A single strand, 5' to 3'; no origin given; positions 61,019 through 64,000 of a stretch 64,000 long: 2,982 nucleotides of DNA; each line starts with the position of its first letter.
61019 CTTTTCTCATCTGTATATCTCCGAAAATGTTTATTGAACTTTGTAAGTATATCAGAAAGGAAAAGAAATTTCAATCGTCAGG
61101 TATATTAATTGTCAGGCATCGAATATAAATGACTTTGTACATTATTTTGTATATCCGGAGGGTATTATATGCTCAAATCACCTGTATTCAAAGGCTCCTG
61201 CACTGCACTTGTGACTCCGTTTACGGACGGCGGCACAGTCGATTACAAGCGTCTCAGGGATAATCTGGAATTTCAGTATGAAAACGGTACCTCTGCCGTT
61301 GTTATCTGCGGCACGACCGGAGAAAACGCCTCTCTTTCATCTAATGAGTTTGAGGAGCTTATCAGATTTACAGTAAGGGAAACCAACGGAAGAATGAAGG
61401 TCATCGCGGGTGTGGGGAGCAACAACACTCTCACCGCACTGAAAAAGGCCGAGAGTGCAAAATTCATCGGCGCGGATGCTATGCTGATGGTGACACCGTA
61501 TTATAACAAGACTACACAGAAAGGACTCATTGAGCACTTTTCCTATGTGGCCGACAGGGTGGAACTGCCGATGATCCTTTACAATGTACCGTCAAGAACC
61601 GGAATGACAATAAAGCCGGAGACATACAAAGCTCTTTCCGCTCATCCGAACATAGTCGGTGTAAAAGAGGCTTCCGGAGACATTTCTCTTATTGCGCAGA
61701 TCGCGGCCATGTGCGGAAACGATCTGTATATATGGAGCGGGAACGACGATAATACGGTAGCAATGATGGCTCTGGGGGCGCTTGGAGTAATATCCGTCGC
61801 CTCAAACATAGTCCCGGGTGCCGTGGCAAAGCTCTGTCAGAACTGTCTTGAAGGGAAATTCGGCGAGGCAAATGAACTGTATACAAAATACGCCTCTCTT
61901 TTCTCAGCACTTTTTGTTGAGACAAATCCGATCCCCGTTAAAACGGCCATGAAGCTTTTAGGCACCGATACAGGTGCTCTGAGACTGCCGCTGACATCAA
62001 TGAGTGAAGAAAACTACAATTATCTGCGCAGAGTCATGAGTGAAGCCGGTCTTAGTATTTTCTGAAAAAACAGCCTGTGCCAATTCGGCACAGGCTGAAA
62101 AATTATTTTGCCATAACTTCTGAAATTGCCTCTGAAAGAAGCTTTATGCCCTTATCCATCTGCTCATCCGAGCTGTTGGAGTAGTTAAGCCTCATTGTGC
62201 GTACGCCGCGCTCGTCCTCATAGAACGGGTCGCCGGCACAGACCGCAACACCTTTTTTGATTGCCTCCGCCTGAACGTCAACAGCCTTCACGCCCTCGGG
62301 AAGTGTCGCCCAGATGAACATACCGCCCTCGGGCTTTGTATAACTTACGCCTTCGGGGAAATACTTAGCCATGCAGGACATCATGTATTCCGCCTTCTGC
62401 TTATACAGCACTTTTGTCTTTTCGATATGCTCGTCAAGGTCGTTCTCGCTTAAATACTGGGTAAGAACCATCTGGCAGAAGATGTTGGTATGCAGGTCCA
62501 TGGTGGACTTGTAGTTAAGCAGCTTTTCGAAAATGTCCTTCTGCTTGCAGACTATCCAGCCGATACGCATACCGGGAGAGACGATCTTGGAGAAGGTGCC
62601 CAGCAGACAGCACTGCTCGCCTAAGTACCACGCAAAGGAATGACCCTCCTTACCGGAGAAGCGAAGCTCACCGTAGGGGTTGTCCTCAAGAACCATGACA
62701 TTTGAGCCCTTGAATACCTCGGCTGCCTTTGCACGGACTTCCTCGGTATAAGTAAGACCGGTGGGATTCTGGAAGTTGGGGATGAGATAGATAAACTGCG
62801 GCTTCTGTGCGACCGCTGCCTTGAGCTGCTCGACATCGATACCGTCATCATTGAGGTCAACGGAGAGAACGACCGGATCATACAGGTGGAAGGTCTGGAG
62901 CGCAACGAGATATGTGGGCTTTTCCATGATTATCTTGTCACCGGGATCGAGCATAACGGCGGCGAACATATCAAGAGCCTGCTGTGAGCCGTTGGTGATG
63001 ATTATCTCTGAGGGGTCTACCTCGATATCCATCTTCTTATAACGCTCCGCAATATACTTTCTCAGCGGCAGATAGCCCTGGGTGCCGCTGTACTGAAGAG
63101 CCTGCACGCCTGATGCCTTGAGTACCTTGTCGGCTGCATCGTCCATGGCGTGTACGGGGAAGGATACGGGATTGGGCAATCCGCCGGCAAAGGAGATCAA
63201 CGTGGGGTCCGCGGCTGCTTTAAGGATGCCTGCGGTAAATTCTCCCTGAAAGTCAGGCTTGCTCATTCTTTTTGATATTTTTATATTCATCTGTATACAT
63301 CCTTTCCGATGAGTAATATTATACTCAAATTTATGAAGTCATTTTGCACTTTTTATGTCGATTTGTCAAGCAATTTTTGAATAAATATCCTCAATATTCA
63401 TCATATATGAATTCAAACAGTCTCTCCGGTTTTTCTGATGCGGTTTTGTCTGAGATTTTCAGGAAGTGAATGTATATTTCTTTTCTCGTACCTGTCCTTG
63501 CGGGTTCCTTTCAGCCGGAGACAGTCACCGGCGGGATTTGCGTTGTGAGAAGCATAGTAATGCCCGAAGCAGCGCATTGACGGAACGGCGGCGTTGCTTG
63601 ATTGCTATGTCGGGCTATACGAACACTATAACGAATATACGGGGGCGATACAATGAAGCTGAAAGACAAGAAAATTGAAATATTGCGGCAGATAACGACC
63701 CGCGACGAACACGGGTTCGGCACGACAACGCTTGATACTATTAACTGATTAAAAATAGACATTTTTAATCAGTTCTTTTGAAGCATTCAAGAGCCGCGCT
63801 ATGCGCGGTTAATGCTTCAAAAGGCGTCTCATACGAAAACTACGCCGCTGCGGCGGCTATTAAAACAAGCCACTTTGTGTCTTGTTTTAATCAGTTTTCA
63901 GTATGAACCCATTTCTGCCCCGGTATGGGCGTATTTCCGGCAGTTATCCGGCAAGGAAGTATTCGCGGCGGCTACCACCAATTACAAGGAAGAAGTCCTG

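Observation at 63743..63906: A hairpin-rich element of about 155 nt splits a phage head-tail adaptor gene, and both halves stay in one reading frame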

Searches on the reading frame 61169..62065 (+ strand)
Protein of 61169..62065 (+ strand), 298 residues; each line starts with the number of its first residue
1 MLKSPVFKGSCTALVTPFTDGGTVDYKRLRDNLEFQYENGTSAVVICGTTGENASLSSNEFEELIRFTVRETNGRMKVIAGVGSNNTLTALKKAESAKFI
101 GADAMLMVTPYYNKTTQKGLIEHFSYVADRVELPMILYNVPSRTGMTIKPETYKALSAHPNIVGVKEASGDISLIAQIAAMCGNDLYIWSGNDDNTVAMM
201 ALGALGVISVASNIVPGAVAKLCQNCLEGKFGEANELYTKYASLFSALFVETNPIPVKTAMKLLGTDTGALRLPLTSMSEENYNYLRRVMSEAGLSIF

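Call 37: find_encoding_contigs(protein=window:61169-62065:+, flank=10000, max_places=6)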
Protein window:61169-62065:+ (298 aa): 1 contig read that carries it; 1 place shown.
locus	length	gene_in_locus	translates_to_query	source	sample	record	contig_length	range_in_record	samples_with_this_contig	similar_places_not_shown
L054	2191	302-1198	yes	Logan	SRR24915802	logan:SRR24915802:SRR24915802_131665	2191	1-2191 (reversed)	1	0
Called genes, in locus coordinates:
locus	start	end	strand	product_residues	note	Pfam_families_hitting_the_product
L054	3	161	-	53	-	?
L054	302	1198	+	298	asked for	PF00701:DHDPS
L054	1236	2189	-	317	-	?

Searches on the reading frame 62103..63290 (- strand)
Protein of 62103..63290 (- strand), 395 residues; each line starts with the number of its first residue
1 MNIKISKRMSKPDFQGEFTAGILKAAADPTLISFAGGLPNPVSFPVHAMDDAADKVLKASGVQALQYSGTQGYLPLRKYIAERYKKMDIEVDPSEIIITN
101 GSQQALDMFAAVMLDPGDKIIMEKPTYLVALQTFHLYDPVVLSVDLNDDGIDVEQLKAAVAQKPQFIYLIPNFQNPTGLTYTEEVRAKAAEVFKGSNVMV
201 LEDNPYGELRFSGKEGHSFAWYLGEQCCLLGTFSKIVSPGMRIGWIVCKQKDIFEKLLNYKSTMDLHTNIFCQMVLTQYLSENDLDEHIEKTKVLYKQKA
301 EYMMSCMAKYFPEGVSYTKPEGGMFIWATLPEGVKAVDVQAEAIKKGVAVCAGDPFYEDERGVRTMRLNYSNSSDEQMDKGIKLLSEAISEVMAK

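Call 12: find_encoding_contigs(protein=window:62103-63290:-, flank=10000, max_places=8)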
Protein window:62103-63290:- (395 aa): no gene with exactly this product is on record in the collection.

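Call 49: find_homologous_proteins(query=window:62103-63290:-, max_evalue=1e-50)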
Query window:62103-63290:- (395 aa): 7915 proteins with E <= 1e-50 among 8000 candidates; the best 120 are listed.
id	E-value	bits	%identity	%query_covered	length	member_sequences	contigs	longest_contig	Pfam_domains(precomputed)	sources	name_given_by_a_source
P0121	4.4e-262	887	99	100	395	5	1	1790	PF00155.28,PF12897.14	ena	-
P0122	3.9e-215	732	79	100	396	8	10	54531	PF00155.28,PF12897.14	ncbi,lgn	-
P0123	6.2e-210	715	77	99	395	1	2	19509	PF00155.28,PF12897.14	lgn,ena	-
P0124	3.3e-206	703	76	99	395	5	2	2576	PF00155.28,PF12897.14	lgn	-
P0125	2.4e-205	700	75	99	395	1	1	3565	PF00155.28,PF12897.14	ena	-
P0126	8.8e-205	698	76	99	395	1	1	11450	PF00155.28,PF12897.14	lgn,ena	-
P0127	1.6e-203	694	74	100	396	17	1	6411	PF00155.28,PF12897.14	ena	-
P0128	7.8e-203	692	75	99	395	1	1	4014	PF00155.28,PF12897.14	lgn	-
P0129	1.3e-202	691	74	100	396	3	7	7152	PF00155.28,PF12897.14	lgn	-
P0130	7.6e-202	688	74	99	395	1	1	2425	PF00155.28,PF12897.14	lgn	-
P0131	1.1e-201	688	74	100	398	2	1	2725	PF00155.28,PF12897.14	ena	-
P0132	2.8e-201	686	74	100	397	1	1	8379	PF00155.28,PF12897.14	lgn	-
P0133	6.5e-201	685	74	100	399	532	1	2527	PF00155.28,PF12897.14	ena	-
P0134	1.2e-200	684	74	100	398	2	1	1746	PF00155.28,PF12897.14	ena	-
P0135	1.7e-200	684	73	100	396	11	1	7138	PF00155.28,PF12897.14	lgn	-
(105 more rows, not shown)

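Call 50: find_encoding_contigs(protein=P0121, flank=10000, max_places=6)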
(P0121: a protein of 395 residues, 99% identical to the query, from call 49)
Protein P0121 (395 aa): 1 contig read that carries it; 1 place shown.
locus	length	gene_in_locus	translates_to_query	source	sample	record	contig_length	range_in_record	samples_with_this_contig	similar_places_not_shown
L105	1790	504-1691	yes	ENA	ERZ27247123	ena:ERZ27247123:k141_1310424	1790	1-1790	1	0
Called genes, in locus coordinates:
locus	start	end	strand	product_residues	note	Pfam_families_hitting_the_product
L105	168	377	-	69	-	-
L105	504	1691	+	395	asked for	PF00155:Aminotran_1_2, PF12897:Asp_aminotransf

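Call 51: find_encoding_contigs(protein=P0122, flank=6000, max_places=3)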
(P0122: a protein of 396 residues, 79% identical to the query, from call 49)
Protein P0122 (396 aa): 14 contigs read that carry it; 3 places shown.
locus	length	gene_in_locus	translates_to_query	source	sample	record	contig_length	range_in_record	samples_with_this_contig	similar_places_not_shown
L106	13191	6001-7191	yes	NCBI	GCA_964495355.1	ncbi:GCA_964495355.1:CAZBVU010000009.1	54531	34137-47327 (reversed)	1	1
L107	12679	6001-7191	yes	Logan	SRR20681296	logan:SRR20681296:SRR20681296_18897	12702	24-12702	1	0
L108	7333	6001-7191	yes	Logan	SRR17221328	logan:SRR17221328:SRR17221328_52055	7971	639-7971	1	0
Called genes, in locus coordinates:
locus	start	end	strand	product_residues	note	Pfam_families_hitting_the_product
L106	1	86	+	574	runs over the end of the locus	PF02837:Glyco_hydro_2_N, PF22666:Glyco_hydro_2_N2 (weak), PF00703:Glyco_hydro_2 (weak), PF02836:Glyco_hydro_2_C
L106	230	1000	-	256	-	PF04199:Cyclase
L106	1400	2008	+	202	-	PF02627:CMD (faint)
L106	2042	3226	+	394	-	PF00155:Aminotran_1_2 (weak), PF00266:Aminotran_5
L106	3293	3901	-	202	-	PF00440:TetR_N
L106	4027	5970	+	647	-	PF00724:Oxidored_FMN, PF00070:Pyr_redox (weak), PF01134:GIDA (weak), PF03486:HI0933_like (weak), PF07992:Pyr_redox_2, PF12831:FAD_oxidored (weak), PF13450:NAD_binding_8 (weak), PF00070:Pyr_redox, +7 more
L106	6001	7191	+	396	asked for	PF00155:Aminotran_1_2, PF12897:Asp_aminotransf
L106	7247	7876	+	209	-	PF00574:CLP_protease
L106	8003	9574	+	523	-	PF13231:PMT_2 (weak)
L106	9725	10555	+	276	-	PF02673:BacA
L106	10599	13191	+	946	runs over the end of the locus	PF17854:FtsK_alpha, PF01580:FtsK_SpoIIIE, PF12846:AAA_10 (faint), PF09397:FtsK_gamma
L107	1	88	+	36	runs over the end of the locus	?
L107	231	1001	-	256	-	PF04199:Cyclase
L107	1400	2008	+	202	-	PF02627:CMD (faint)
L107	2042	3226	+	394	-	PF00155:Aminotran_1_2 (weak), PF00266:Aminotran_5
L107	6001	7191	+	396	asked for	PF00155:Aminotran_1_2, PF12897:Asp_aminotransf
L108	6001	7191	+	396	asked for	PF00155:Aminotran_1_2, PF12897:Asp_aminotransf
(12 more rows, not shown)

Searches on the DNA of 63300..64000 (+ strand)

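Call 3: search_rna_families(source=window, start=63300, end=64000, threshold=evalue, max_evalue=10, show_alignments=3)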
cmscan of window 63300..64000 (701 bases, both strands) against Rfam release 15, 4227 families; matches with E-value up to 10: 6.
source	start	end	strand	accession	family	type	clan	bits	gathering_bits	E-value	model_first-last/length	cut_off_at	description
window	63860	63890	+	RF03664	MIR6288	Gene; miRNA;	-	17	74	2.3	1-92/92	no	MIR6288 microRNA precursor family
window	63860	63890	-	RF03664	MIR6288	Gene; miRNA;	-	17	74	2.3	1-92/92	no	MIR6288 microRNA precursor family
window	63300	63358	+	RF03061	uxuA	Gene; sRNA;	-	15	66.8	8.8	27-89/89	5'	uxuA RNA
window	63860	63890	-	RF02602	BASRCI414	Gene; sRNA;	-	10.5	270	5.8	199-229/229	no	Brucella sRNA CI414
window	63877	63943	+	RF02147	MEG8_3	Gene; lncRNA;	-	10.1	40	8.7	1-66/66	no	Maternally expressed 8 exon 3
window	63390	63408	-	RF01133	sR3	Gene; snRNA; snoRNA; CD-box;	-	9.9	41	7.5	1-55/55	no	Small nucleolar RNA sR3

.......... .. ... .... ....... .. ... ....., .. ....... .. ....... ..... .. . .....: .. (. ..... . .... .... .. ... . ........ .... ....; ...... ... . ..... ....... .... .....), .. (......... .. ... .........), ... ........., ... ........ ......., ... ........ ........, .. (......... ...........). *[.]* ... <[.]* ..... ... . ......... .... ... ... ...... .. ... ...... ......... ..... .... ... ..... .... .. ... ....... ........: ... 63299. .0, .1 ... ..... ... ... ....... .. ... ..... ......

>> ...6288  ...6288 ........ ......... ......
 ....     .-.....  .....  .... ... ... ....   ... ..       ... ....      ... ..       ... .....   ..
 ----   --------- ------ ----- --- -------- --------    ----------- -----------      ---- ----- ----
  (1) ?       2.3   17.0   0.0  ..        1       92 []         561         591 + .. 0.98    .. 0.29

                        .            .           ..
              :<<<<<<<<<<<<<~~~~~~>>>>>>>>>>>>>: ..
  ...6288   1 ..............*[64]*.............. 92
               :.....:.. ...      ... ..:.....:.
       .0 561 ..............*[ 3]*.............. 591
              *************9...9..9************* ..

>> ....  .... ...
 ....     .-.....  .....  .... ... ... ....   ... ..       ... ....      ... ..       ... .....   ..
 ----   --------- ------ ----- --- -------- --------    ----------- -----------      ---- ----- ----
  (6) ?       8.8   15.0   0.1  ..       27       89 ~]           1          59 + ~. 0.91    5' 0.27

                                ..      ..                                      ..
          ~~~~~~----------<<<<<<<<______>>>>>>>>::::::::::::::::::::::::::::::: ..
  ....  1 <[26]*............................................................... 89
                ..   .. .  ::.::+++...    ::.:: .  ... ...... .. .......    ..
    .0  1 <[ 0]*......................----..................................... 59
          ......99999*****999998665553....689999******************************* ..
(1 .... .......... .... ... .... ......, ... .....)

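Call 20: search_dna_similar(query=window:63734-63904:+, collection=phages, mode=distant, max_evalue=1)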
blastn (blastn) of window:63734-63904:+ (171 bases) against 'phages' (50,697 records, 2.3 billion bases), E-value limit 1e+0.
No match.

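Call 21: search_dna_similar(query=window:63734-63904:+, collection=plasmids, mode=distant, max_evalue=1)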
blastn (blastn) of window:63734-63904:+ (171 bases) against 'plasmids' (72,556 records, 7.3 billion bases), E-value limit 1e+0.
Records with a match: 4; places in all: 4; records where one place covers at least 80% of the query: 0.
Best place of each record, by identity: >=99% 1; 95-99% 1; 90-95% 1; 80-90% 1.
By first word of the organism name: Legionella 1; Catenovulum 1; Halopenitus 1; Flammeovirga 1.
By predicted mobility (MOB-suite, as given by PLSDB): non-mobilizable 4.
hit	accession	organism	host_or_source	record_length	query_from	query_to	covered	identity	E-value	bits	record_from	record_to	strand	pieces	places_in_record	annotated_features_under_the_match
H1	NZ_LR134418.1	Legionella adelaidensis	environmental,Cooling tower water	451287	74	106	19%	87.9%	1e-1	43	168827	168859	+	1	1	SEL1-like repeat protein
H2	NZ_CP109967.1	Catenovulum adriaticum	algae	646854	14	44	18%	90.6%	5e-1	42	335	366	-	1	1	hypothetical protein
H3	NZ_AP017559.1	Halopenitus persicus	-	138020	27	52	15%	96.2%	1e-1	44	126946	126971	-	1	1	acyl-CoA dehydrogenase family protein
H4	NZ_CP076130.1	Flammeovirga kamogawensis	single bacterial isolate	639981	28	50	13%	100.0%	1e-1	43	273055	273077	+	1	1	TetR/AcrR family transcriptional regulator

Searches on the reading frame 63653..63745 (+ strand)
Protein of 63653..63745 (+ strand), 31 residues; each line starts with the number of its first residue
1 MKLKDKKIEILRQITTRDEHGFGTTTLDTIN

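Call 39: find_encoding_contigs(protein=window:63653-63745:+, flank=10000, max_places=8)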
Protein window:63653-63745:+ (31 aa): no gene with exactly this product is on record in the collection.

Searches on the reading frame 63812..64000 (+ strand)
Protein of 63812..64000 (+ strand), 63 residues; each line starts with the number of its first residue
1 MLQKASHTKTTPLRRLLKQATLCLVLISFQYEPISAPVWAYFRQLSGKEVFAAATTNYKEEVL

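Call 8: search_protein_families(library=pfam, proteins=[window:63812-64000:+], max_evalue=1)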
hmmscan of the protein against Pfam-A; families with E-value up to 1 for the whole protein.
seq(63 aa): 1 family
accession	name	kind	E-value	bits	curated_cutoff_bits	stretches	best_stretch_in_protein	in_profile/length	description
PF05521.18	Phage_HCP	-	0.019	16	25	1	30-60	28-57/106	Phage head completion protein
